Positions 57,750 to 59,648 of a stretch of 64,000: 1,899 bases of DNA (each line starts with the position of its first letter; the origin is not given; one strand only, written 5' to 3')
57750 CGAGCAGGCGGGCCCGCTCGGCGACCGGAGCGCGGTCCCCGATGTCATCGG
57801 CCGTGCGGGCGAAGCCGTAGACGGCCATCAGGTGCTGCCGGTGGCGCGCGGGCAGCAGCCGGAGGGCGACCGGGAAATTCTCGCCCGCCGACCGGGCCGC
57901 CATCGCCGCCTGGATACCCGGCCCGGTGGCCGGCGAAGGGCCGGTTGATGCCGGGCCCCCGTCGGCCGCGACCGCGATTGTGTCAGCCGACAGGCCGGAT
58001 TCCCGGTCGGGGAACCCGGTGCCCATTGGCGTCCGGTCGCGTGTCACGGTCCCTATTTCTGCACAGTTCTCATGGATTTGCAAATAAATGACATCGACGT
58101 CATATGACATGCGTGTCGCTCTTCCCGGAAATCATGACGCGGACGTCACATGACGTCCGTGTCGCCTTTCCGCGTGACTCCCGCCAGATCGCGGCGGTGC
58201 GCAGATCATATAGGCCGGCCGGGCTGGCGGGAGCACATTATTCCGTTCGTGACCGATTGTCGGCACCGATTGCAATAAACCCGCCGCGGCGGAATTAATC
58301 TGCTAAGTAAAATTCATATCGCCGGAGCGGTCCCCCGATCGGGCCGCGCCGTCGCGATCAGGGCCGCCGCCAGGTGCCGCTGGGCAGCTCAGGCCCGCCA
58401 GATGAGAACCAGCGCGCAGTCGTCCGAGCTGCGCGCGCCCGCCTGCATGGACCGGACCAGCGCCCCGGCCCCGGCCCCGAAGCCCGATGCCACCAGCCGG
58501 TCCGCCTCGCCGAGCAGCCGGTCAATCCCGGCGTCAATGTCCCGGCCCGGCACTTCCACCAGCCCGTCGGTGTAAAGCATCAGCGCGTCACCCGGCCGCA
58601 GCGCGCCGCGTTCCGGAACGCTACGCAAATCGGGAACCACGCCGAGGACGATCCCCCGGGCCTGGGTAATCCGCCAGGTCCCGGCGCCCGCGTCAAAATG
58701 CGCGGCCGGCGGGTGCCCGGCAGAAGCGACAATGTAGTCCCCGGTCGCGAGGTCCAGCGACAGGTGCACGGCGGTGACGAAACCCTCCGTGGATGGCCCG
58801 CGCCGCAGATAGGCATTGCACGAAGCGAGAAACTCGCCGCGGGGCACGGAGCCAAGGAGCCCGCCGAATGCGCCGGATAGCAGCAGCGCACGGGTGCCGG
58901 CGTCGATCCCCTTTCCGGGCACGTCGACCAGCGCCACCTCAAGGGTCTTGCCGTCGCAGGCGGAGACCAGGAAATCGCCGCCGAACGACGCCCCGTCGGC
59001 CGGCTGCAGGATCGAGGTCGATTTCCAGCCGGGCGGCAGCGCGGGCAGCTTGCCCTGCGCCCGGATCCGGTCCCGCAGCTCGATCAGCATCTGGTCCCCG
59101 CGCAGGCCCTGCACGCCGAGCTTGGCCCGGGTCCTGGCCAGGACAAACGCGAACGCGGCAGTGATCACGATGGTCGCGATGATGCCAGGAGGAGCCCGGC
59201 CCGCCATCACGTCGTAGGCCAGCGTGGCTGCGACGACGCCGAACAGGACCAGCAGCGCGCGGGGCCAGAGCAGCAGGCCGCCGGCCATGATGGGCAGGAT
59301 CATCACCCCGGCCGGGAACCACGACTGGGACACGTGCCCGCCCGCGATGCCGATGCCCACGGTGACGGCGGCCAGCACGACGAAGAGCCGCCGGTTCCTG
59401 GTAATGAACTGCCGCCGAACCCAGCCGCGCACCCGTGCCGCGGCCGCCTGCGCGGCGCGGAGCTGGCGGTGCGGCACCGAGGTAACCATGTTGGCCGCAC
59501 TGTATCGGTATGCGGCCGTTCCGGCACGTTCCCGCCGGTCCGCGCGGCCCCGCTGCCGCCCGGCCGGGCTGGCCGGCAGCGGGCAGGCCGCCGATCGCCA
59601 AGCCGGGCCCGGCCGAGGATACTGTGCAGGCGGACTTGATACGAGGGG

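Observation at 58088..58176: Duplicated palindromic operator-like motifs in an AT-rich promoter region of the hopanoid operon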

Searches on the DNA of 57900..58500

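Call 26: search_rna_families(source=window, start=57900, end=58500, threshold=evalue, max_evalue=1)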
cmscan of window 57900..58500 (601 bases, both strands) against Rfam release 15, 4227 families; matches with E-value up to 1: 0.
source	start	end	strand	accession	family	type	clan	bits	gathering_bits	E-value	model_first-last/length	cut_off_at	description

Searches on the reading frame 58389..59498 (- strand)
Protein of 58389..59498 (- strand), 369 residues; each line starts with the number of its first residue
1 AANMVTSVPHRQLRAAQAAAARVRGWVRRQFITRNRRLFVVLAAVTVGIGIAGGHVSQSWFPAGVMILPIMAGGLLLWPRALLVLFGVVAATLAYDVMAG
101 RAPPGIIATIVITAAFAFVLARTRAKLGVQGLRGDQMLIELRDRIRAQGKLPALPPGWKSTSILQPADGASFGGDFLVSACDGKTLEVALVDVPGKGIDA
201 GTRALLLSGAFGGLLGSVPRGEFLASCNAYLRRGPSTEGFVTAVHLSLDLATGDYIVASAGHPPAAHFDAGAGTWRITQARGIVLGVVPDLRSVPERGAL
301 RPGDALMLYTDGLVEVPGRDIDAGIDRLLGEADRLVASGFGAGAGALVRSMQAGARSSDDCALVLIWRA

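Call 9: search_protein_families(library=pfam, proteins=[window:58389-59498:-])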
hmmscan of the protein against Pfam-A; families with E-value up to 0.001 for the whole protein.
window:58389-59498:- (369 aa): 1 family
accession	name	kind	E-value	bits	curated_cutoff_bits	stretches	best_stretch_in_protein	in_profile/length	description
PF07228.17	SpoIIE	-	4.3e-29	102.3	25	1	183-366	2-189/192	Stage II sporulation protein E (SpoIIE)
